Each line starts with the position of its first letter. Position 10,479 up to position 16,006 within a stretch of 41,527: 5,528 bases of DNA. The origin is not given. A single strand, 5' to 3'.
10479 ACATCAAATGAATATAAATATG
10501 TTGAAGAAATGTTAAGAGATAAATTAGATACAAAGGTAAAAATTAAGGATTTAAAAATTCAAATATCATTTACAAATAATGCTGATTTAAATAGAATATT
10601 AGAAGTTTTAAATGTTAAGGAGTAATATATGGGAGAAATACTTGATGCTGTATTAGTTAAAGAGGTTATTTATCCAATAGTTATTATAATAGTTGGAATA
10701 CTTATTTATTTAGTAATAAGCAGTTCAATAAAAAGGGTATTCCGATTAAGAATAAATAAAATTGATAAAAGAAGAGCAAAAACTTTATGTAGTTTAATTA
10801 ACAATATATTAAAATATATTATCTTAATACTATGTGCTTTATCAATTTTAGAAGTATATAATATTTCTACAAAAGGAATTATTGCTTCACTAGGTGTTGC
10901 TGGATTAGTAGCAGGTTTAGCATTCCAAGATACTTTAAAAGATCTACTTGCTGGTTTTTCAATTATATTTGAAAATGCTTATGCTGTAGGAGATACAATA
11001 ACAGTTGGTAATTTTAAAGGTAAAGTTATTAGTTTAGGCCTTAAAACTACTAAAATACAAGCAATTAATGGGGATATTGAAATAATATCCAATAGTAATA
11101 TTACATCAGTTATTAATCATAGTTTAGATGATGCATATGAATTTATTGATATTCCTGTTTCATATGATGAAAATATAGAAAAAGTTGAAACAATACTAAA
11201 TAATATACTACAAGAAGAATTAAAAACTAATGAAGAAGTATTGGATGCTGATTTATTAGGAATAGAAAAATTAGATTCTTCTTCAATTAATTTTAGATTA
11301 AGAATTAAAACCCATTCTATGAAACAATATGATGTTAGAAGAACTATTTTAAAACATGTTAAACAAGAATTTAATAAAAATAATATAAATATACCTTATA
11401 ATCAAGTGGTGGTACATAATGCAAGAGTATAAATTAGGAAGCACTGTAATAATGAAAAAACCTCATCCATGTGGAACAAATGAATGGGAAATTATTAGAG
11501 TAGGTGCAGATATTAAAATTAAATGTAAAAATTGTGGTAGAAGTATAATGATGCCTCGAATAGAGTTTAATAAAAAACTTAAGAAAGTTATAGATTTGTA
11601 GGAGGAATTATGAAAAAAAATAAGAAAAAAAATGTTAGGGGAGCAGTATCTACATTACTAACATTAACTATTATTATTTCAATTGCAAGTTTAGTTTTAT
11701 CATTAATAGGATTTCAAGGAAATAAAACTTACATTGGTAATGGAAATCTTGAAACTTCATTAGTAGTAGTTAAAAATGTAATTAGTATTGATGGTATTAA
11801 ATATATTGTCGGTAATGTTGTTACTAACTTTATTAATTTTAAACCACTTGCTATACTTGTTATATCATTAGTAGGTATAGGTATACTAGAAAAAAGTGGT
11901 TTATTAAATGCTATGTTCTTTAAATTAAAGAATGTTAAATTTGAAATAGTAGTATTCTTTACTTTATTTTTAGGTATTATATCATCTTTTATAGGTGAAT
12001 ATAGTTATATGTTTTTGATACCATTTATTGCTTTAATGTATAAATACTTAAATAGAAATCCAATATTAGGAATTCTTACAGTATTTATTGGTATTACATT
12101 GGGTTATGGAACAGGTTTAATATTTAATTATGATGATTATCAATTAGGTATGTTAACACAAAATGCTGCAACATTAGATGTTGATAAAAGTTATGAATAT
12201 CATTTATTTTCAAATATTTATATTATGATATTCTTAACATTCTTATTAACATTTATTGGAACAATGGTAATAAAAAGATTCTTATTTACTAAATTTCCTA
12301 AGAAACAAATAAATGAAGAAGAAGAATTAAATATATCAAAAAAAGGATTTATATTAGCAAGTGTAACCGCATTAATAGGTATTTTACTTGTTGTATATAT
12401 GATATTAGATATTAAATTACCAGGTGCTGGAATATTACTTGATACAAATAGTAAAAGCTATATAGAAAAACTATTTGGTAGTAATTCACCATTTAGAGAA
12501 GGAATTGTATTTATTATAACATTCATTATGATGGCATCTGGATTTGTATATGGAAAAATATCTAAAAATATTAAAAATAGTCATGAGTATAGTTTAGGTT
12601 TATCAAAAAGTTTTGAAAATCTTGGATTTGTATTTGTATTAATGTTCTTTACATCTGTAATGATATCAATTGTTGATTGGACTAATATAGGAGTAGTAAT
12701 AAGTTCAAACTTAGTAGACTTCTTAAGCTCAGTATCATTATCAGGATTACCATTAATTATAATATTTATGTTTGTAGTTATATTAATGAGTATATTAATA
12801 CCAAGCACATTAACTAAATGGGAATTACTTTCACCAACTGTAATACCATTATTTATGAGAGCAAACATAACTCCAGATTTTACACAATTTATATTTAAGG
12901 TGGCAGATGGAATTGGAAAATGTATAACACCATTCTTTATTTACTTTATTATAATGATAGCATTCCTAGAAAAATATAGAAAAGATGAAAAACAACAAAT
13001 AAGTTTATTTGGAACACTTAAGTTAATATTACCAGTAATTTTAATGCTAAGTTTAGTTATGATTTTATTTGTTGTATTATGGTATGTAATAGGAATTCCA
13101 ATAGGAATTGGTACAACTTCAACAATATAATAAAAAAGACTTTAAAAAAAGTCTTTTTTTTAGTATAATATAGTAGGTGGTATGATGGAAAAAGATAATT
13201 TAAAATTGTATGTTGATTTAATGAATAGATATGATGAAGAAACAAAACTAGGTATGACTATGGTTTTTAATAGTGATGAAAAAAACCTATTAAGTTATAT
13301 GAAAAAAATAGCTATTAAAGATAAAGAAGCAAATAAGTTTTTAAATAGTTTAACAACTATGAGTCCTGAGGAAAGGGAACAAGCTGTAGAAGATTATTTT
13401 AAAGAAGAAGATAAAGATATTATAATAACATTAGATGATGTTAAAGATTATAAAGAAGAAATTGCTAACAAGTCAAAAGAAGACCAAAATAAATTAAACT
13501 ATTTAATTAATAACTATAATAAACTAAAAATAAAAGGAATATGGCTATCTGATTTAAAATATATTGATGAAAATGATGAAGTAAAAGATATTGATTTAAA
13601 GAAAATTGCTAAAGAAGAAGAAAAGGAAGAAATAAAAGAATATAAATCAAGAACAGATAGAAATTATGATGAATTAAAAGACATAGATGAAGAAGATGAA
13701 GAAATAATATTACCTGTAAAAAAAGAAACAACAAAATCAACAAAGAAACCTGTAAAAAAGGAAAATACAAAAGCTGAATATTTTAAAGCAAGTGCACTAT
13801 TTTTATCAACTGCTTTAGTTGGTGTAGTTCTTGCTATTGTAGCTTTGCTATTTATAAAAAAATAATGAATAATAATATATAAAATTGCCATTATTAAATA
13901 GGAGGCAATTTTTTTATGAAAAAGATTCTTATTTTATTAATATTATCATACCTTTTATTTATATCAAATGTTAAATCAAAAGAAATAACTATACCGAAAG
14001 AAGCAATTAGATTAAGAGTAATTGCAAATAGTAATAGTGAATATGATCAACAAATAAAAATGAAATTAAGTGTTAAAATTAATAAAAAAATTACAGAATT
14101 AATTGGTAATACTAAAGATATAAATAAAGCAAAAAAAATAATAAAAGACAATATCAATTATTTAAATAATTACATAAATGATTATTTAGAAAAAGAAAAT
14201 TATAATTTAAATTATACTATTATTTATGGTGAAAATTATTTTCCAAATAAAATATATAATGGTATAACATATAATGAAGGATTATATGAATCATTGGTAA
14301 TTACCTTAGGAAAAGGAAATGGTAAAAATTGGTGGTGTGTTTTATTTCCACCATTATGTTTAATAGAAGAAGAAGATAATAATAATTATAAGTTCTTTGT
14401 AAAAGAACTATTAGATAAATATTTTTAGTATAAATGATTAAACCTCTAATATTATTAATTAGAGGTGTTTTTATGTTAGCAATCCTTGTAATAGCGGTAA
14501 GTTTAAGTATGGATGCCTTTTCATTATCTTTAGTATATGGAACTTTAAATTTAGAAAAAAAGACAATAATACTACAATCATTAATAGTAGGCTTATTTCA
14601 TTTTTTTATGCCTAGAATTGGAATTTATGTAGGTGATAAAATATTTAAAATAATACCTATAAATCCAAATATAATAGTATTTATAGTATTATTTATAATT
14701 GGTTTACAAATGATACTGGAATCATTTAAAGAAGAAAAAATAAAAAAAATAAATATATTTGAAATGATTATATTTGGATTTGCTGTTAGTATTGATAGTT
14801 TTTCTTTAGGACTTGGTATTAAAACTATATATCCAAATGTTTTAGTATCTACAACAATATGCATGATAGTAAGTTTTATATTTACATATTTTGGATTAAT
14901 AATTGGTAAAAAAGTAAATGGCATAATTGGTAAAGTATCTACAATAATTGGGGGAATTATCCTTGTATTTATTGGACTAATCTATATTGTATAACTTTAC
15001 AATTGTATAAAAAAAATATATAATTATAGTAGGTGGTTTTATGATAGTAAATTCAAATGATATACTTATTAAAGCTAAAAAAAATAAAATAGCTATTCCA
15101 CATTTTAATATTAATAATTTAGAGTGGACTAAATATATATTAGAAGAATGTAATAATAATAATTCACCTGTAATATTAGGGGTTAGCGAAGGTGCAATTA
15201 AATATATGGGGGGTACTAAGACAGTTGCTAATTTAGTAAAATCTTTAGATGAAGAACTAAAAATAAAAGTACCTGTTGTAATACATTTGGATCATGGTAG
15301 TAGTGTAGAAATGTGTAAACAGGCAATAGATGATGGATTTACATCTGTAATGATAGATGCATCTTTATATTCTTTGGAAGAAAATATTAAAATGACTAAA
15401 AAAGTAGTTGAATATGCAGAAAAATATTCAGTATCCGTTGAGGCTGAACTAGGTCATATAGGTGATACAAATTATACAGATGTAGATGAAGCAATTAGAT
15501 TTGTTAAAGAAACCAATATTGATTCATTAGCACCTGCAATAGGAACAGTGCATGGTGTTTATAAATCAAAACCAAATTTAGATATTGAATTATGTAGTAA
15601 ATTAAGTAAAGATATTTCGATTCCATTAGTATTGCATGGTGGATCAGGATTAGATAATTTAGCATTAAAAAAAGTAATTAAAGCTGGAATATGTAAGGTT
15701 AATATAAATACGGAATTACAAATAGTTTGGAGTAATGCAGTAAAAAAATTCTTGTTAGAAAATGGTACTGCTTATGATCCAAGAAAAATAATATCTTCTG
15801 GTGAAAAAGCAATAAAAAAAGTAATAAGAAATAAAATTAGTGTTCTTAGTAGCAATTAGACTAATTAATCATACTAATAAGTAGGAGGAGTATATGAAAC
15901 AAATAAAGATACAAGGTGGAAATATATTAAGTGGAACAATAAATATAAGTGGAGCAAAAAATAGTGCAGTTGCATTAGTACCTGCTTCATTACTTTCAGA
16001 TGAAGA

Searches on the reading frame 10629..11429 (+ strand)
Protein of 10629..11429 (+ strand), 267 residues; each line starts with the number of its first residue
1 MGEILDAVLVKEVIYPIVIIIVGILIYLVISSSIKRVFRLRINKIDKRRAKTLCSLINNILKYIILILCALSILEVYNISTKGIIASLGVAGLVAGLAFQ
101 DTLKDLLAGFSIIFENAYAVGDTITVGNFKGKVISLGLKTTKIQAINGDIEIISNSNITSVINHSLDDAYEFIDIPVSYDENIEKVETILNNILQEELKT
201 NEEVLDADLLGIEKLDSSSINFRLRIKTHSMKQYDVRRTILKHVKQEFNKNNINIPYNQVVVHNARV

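Call 29: search_protein_families(library=pfam, proteins=[window:10629-11429:+], max_evalue=0.001)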
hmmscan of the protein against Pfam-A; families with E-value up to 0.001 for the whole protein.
window:10629-11429:+ (267 aa): 3 families
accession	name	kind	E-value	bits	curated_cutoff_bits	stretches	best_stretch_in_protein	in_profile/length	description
PF00924.24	MS_channel_2nd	-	1.8e-16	60.4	20.2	1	101-165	1-67/68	Mechanosensitive ion channel, beta-domain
PF21082.3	MS_channel_3rd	-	1.2e-11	45.3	21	1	173-255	3-88/88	Mechanosensitive ion channel MscS, C-terminal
PF21088.3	MS_channel_1st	-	6.3e-07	29.7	23.1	1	59-100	1-42/42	Mechanosensitive ion channel, transmembrane helices 2/3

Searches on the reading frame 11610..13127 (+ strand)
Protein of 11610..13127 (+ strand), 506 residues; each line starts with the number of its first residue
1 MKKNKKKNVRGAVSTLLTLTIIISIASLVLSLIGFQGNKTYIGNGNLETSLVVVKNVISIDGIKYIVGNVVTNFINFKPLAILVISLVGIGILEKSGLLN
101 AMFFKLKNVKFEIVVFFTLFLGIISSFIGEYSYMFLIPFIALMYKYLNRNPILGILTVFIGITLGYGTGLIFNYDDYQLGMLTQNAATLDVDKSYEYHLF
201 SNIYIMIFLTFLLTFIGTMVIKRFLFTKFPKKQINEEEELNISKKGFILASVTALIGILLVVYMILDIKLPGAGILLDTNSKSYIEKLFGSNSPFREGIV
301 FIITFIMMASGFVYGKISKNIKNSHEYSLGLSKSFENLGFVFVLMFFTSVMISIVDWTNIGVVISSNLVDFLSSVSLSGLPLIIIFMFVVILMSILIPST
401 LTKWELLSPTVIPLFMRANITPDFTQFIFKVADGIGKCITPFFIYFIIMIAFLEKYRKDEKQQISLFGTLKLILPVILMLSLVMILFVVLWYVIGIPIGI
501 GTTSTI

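Call 29: search_protein_families(library=pfam, proteins=[window:11610-13127:+], max_evalue=0.001)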
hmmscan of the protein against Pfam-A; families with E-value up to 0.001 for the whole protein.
window:11610-13127:+ (506 aa): 1 family
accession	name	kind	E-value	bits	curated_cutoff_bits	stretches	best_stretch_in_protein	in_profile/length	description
PF03806.19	ABG_transport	-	1.4e-80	271.5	27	1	17-504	21-500/502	AbgT putative transporter family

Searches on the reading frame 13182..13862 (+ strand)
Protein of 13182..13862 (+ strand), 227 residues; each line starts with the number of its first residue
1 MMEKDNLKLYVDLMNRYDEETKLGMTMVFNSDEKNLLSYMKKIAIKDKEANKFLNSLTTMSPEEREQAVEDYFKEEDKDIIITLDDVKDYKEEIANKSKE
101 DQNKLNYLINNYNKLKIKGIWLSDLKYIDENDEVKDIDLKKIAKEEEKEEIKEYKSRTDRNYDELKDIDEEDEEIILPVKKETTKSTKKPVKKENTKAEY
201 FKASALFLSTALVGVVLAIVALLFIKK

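Call 29: search_protein_families(library=pfam, proteins=[window:13182-13862:+], max_evalue=0.001)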
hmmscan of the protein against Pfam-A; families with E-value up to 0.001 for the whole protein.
window:13182-13862:+ (227 aa): 1 family
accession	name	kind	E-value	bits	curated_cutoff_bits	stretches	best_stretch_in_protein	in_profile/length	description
PF16525.10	MHB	-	0.0002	21.9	27.4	0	48-77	27-56/77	Haemophore, haem-binding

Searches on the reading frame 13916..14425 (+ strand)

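Call 29: search_protein_families(library=pfam, proteins=[window:13916-14425:+], max_evalue=0.001)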
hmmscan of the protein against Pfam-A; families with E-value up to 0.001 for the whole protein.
window:13916-14425:+ (170 aa): 1 family
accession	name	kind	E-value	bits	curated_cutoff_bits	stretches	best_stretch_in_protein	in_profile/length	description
PF09551.15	Spore_II_R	-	3.2e-39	134.8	25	1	28-152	2-126/128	Stage II sporulation protein R (spore_II_R)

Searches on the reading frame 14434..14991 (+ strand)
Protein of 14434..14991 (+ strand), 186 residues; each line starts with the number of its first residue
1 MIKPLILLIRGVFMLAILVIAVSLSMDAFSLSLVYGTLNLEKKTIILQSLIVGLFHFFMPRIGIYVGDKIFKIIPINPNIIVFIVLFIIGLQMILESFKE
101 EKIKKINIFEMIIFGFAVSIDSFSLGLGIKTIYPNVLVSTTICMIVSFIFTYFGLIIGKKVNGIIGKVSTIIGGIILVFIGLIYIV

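Call 29: search_protein_families(library=pfam, proteins=[window:14434-14991:+], max_evalue=0.001)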
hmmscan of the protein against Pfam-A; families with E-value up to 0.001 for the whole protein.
window:14434-14991:+ (186 aa): 1 family
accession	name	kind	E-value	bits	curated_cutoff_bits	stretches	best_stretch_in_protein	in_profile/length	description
PF02659.21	Mntp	-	1.8e-31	109.4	24.4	1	40-182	2-149/152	Putative manganese efflux pump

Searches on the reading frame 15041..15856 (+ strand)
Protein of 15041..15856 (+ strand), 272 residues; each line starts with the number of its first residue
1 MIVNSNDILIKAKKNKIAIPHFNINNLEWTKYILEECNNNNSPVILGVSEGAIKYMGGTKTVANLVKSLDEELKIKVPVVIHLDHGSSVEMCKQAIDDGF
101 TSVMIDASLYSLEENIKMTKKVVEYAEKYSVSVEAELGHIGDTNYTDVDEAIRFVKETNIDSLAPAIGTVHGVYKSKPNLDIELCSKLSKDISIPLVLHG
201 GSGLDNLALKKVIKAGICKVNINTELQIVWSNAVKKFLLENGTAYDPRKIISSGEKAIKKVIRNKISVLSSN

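Call 29: search_protein_families(library=pfam, proteins=[window:15041-15856:+], max_evalue=0.001)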
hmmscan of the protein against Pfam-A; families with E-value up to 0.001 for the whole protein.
window:15041-15856:+ (272 aa): 1 family
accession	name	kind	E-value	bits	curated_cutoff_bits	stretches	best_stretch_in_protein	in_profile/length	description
PF01116.26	F_bP_aldolase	-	1e-96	324.1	25.5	1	3-271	1-274/277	Fructose-bisphosphate aldolase class-II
